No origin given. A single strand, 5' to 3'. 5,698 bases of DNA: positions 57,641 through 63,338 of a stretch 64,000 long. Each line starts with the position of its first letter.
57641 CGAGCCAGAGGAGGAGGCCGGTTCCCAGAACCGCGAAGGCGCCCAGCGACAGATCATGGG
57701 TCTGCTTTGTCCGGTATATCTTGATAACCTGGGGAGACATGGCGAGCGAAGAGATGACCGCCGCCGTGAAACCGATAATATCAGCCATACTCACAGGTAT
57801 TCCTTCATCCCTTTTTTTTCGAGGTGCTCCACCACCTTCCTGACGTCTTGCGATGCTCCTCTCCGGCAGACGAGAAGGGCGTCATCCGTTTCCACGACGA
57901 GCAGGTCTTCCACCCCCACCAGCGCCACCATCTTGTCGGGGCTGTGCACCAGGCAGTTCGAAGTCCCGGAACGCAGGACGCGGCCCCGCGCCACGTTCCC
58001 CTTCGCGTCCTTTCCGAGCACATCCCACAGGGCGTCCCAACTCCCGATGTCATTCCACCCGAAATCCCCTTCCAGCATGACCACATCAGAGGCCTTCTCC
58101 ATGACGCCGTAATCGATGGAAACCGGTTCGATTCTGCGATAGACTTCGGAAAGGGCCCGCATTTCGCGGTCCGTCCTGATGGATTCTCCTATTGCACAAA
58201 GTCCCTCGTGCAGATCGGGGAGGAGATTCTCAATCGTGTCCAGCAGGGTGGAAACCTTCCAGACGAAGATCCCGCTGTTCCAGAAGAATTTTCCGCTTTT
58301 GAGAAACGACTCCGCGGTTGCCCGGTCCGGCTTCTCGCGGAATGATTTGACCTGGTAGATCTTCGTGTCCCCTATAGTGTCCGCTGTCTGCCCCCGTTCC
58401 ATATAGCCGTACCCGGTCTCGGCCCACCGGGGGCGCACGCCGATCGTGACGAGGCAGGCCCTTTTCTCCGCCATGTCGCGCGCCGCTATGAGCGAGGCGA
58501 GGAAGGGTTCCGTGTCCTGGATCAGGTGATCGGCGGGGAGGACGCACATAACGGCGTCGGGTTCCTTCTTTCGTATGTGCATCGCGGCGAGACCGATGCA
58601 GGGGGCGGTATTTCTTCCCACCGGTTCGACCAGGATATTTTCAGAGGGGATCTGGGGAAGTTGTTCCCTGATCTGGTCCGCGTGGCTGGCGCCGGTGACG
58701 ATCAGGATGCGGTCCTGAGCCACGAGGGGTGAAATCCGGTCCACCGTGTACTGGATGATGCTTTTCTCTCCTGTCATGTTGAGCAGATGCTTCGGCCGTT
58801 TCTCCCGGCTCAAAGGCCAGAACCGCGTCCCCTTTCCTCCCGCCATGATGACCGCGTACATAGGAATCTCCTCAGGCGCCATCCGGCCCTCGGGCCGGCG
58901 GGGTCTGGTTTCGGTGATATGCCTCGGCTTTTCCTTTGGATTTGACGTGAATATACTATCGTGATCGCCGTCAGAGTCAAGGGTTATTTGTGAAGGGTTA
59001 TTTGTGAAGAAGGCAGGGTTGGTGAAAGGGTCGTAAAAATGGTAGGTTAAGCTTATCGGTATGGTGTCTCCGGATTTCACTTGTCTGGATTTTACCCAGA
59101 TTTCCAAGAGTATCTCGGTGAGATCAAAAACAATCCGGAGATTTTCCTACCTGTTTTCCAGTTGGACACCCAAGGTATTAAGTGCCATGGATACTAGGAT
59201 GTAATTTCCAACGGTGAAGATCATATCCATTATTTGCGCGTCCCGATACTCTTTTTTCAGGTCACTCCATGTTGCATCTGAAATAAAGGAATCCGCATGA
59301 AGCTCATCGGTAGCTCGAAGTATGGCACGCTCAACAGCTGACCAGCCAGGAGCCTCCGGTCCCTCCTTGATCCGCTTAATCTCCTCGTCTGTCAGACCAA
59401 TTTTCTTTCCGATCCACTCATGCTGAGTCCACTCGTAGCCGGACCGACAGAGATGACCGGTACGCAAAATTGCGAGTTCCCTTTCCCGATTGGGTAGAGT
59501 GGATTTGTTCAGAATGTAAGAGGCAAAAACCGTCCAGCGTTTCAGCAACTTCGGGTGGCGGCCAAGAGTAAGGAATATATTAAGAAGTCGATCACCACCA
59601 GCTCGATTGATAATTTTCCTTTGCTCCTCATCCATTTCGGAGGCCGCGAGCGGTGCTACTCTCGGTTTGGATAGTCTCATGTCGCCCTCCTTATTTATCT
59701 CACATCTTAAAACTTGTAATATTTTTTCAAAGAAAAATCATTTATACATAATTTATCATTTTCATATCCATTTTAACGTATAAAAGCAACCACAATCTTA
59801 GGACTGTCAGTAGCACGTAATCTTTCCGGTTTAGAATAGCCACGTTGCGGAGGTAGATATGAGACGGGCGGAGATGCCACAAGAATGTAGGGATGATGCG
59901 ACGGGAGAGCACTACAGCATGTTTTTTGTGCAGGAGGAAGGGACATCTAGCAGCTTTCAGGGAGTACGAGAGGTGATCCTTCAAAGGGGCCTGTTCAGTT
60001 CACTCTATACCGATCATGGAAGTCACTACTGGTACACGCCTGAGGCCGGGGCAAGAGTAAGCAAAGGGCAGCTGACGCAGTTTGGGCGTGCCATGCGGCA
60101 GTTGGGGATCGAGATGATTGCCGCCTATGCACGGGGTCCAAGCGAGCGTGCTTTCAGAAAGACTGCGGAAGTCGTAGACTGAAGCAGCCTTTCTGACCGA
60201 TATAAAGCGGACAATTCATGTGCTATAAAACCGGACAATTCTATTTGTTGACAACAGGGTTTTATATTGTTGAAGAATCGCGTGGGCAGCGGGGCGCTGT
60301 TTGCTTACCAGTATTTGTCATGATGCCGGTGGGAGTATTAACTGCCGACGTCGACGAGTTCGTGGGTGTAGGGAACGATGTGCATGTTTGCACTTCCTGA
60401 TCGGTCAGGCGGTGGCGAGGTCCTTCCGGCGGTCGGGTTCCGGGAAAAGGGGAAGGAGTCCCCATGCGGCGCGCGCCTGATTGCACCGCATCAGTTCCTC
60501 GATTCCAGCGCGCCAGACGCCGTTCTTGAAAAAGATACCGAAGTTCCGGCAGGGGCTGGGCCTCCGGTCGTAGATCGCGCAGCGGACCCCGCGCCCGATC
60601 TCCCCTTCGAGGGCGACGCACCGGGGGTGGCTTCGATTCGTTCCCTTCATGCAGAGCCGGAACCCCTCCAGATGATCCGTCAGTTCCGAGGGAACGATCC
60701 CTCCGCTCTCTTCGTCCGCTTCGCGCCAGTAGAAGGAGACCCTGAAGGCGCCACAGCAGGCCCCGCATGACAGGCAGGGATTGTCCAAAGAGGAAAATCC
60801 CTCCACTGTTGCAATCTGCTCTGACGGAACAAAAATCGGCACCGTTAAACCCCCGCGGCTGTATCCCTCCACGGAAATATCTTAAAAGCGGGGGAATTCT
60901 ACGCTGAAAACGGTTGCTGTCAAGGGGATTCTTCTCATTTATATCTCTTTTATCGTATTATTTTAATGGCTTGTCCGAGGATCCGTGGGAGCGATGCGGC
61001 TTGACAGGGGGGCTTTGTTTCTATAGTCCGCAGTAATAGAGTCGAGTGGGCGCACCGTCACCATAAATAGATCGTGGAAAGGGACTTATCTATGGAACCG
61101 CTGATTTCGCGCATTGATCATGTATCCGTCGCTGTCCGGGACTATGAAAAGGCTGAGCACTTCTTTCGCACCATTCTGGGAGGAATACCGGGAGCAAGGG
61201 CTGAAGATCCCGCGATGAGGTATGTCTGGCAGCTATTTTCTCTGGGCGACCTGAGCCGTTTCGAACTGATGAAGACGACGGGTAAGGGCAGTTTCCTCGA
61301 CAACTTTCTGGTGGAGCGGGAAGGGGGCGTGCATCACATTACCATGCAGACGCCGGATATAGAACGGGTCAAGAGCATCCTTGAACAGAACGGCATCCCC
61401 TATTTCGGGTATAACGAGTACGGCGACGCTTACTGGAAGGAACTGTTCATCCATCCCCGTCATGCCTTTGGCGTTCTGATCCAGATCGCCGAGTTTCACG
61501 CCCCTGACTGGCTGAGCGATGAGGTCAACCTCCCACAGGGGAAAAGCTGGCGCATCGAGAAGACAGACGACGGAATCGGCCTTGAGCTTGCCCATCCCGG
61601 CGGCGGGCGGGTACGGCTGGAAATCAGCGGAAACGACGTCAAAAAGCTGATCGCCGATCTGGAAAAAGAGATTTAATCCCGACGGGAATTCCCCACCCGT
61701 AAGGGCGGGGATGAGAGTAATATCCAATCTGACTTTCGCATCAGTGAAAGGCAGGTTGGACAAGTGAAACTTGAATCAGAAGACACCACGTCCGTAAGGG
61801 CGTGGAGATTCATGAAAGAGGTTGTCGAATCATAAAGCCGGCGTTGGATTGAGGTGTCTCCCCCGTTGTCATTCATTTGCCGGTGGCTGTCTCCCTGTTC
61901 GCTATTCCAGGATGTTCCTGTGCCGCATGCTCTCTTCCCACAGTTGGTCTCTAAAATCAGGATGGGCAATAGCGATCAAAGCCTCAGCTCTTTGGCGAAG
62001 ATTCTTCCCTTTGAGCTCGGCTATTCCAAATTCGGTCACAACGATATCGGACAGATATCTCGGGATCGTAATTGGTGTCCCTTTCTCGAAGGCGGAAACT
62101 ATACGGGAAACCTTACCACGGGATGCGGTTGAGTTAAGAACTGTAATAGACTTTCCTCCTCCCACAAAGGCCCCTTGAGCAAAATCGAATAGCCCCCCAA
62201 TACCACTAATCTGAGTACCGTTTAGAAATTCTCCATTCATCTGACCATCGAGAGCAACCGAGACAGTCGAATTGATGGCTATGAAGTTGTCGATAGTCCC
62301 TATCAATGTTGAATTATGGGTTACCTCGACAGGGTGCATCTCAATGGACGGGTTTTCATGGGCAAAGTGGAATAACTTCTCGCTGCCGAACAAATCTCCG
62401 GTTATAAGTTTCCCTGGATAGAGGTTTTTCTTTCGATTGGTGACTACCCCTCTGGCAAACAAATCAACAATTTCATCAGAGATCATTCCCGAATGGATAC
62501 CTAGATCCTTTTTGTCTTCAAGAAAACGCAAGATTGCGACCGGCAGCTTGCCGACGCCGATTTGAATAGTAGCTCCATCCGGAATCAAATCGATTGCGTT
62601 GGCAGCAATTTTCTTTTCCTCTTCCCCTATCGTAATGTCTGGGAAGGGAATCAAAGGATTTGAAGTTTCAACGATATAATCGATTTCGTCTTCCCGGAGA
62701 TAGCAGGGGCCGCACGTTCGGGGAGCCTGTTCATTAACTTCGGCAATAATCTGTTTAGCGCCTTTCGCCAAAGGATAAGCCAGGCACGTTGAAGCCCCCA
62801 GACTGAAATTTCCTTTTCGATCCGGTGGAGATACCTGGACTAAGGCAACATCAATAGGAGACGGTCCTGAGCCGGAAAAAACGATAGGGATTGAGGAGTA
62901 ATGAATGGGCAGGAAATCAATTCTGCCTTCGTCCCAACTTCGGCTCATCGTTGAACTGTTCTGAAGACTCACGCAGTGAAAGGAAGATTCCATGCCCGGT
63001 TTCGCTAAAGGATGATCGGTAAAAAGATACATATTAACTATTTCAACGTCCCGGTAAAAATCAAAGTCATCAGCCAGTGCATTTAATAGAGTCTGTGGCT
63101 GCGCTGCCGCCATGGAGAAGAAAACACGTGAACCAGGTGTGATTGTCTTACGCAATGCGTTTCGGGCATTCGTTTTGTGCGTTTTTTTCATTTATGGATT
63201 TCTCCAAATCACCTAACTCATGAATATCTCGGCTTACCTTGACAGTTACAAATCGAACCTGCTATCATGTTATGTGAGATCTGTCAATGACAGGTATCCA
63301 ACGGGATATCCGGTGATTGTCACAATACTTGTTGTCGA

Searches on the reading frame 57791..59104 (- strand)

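Call 56: search_protein_families(library=pfam, proteins=[window:57791-59104:-], max_evalue=0.001)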
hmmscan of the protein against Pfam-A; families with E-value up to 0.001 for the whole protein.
window:57791-59104:- (437 aa): 3 families
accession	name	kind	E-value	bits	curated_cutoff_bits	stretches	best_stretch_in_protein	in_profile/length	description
PF00483.29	NTP_transferase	-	9.1e-47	160.1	21.2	1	84-367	2-243/245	Nucleotidyl transferase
PF22640.1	ManC_GMP_beta-helix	-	3.2e-17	62.6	27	1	378-428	5-55/55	MannoseP isomerase/GMP-like beta-helix domain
PF12804.13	NTP_transf_3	-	2.6e-10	41.2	27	1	84-220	1-122/160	MobA-like NTP transferase domain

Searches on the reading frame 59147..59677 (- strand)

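Call 56: search_protein_families(library=pfam, proteins=[window:59147-59677:-], max_evalue=0.001)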
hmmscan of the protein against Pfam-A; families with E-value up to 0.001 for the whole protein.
window:59147-59677:- (176 aa): 1 family
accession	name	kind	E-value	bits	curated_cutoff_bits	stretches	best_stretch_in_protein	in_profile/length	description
PF02627.25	CMD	-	6.3e-11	42.6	23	1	42-125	1-84/84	Carboxymuconolactone decarboxylase family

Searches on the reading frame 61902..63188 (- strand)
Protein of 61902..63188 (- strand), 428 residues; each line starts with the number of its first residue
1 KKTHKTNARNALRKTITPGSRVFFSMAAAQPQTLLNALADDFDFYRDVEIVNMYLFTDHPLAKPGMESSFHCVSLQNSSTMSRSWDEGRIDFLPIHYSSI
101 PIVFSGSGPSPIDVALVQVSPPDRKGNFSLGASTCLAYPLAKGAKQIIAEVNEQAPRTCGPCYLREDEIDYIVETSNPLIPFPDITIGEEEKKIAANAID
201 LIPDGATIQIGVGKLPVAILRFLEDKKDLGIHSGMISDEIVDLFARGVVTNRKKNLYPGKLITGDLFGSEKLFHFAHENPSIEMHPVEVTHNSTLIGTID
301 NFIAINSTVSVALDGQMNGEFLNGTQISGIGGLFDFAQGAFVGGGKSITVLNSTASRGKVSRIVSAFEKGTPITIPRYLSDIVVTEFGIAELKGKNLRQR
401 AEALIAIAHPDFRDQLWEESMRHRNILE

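Call 56: search_protein_families(library=pfam, proteins=[window:61902-63188:-], max_evalue=0.001)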
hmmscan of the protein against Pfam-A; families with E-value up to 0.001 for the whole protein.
window:61902-63188:- (428 aa): 3 families
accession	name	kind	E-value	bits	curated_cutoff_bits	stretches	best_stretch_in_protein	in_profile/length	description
PF13336.12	AcetylCoA_hyd_C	-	1.6e-51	174.7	23.7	1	268-419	1-153/154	Acetyl-CoA hydrolase/transferase C-terminal domain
PF02550.21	AcetylCoA_hydro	-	1.9e-12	48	24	1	69-182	83-196/198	Acetyl-CoA hydrolase/transferase N-terminal domain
PF04223.18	CitF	-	0.00019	21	27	1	110-390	116-403/466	Citrate lyase, alpha subunit (CitF)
